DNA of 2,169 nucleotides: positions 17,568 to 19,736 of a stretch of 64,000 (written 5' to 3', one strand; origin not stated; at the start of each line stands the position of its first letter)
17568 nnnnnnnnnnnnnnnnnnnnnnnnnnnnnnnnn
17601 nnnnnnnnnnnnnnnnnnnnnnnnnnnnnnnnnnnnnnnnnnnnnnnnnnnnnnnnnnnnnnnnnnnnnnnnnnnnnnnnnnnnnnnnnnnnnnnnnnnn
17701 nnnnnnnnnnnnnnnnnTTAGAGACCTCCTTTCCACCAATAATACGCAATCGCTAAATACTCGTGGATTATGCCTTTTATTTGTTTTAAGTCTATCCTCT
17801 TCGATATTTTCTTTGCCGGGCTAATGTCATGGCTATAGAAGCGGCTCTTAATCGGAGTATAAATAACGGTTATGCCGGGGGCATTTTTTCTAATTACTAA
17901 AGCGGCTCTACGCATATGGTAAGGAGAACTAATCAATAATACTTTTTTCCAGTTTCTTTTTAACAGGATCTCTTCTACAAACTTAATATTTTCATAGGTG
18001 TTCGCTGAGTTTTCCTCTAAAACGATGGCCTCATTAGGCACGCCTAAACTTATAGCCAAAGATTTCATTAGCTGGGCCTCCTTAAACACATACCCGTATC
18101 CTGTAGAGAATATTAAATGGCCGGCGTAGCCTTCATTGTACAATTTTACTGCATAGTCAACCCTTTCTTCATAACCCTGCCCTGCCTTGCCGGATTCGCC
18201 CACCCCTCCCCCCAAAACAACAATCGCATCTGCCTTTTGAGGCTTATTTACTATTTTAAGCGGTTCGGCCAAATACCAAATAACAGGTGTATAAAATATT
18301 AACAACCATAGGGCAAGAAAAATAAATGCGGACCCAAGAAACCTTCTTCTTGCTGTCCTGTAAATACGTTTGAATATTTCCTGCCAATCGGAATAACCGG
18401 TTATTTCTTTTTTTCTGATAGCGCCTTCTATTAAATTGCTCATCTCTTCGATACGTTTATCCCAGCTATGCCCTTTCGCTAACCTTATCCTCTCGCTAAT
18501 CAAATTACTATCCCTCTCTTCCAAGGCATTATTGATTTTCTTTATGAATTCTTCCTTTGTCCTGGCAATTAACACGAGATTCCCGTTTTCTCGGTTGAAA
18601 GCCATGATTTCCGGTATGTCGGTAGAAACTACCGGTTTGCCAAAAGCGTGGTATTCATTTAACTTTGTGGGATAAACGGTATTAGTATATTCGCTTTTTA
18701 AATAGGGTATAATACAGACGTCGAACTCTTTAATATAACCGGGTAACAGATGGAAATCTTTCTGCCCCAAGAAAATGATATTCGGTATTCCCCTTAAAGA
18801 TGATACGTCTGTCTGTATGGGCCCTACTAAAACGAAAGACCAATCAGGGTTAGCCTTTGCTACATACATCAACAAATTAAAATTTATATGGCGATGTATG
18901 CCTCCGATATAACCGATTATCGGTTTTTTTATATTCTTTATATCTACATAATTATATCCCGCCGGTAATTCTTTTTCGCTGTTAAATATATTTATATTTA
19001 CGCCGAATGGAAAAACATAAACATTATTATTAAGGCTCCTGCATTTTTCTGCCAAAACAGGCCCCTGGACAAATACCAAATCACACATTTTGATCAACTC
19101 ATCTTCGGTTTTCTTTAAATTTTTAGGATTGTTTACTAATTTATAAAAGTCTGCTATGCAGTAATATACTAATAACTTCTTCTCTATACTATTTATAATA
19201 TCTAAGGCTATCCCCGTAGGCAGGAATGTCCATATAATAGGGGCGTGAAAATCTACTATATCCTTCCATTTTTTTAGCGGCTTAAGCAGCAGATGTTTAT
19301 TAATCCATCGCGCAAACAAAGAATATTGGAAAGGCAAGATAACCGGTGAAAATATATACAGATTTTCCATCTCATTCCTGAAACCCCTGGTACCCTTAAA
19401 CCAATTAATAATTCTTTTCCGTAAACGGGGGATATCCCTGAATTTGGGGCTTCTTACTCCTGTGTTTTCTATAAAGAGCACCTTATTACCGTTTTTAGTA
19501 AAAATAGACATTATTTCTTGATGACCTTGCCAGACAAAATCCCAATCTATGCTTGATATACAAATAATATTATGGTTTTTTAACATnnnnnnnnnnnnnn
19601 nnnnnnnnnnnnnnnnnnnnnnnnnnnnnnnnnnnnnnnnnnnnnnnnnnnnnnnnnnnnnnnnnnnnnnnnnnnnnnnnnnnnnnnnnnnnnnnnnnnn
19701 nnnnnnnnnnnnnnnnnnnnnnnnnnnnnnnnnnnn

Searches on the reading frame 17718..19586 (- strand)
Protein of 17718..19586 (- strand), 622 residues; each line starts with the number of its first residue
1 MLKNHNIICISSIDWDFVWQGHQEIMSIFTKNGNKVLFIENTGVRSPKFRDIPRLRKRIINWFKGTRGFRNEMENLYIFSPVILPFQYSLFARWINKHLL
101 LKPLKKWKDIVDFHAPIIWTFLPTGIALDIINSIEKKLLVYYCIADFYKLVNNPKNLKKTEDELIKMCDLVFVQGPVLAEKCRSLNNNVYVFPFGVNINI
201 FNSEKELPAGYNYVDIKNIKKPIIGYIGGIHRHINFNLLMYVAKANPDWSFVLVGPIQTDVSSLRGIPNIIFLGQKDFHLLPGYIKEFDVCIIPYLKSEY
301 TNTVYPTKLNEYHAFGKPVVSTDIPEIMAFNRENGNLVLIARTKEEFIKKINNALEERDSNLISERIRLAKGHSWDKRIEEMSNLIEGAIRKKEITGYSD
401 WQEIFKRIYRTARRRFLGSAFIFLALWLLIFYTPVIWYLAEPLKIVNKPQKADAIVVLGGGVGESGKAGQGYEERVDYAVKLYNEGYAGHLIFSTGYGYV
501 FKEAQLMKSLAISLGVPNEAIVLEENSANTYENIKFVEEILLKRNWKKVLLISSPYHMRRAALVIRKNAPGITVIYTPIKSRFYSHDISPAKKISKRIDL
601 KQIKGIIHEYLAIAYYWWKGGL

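Call 4: search_protein_families(library=pfam, proteins=[window:17718-19586:-], max_evalue=0.01)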
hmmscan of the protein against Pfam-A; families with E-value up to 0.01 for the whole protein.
window:17718-19586:- (622 aa): 4 families
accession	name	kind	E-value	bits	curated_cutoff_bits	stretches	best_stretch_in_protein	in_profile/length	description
PF02698.23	DUF218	-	2.1e-31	109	27.6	1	453-612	1-133/133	DUF218 domain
PF13692.12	Glyco_trans_1_4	-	5.7e-13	49.8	27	1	222-356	2-141/142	Glycosyl transferases group 1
PF00534.26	Glycos_transf_1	-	1.5e-10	41.3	26.4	1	218-360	12-161/172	Glycosyl transferases group 1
PF13524.12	Glyco_trans_1_2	-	3.2e-05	24.3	25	1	244-382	10-142/144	Glycosyl transferase-like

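Call 5: search_protein_families(library=ncbifam, proteins=[window:17718-19586:-], max_evalue=0.01)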
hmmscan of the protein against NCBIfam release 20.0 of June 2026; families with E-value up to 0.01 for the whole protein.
window:17718-19586:- (622 aa): 9 families
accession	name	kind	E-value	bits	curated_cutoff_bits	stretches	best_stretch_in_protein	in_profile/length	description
NF047676.1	TeichurnBiosyTuaH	equivalog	3.5e-35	121.6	550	1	156-384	147-382/384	teichuronic acid biosynthesis protein TuaH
NF007794.0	PRK10494.1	equivalog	6.7e-09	35.6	205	1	407-568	34-200/259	envelope biogenesis factor ElyC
TIGR03087.1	stp1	hypoth_equivalog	9.3e-06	25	316.65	1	184-387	193-395/397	TIGR03087 family PEP-CTERM/XrtA system glycosyltransferase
TIGR04063.1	stp3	hypoth_equivalog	1.6e-05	24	442.05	1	186-360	179-363/397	TIGR04063 family PEP-CTERM/XrtA system glycosyltransferase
NF047684.1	TeichurnBiosyTuaC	equivalog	2.2e-05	23.6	550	1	159-358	156-355/391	teichuronic acid biosynthesis protein TuaC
NF007640.0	PRK10307.1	subfamily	0.00017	20.6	276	1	187-331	194-345/411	WcaI family glycosyltransferase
NF049987.1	DaglGlyslTfaseDgs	equivalog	0.0022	17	500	1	178-393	115-331/332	processive diacylglycerol alpha-glucosyltransferase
NF053787.1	GlcN_PG_synth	equivalog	0.0028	16.5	480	0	162-257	138-234/361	N-acetylglucosaminyl phosphatidylglycerol synthase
NF008092.0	PRK10834.1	equivalog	0.0074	15.5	363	0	448-564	42-156/239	outer membrane permeability protein SanA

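Call 77: find_homologous_proteins(query=window:17718-19586:-)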
Query window:17718-19586:- (622 aa): 3194 proteins with E <= 0.001 among 8000 candidates; the best 120 are listed.
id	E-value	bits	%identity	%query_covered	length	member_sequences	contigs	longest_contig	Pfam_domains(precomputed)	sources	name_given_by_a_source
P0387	0.0e+0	1428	100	100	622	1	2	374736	PF00534.27,PF02698.24,PF13692.13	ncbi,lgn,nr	ncbi:MAG: ElyC/SanA/YdcF family protein [Candidatus Omnitrophica bacterium]|nr:ElyC/SanA/YdcF family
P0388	0.0e+0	1013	70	100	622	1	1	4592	PF00534.27,PF02698.24,PF13692.13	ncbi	-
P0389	0.0e+0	1012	70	100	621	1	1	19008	PF00534.27,PF02698.24,PF13692.13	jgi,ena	-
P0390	1.3e-297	1006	70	100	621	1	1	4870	PF00534.27,PF02698.24,PF13692.13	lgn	-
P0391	5.7e-294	994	68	100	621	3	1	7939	PF00534.27,PF02698.24,PF13692.13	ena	-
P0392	7.2e-294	994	68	100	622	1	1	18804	PF00534.27,PF02698.24,PF13692.13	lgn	-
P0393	1.8e-292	990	70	100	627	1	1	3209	PF00534.27,PF02698.24,PF13692.13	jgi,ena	-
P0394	7.6e-291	984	67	100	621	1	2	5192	PF00534.27,PF02698.24,PF13692.13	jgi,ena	-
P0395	1.9e-285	966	66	100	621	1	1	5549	PF00534.27,PF02698.24,PF13692.13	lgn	-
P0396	4.6e-281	952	66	100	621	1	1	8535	PF02698.24,PF13692.13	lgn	-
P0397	9.1e-281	951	69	95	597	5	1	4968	PF02698.24,PF13692.13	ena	-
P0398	1.5e-273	927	64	100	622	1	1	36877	PF00534.27,PF02698.24,PF13692.13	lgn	-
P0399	7.8e-273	925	65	100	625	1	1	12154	PF00534.27,PF02698.24,PF13692.13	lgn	-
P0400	5.4e-272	922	65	100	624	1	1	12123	PF00534.27,PF02698.24,PF13692.13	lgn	-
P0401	2.9e-270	916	63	100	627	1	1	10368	PF00534.27,PF02698.24,PF13692.13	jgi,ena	-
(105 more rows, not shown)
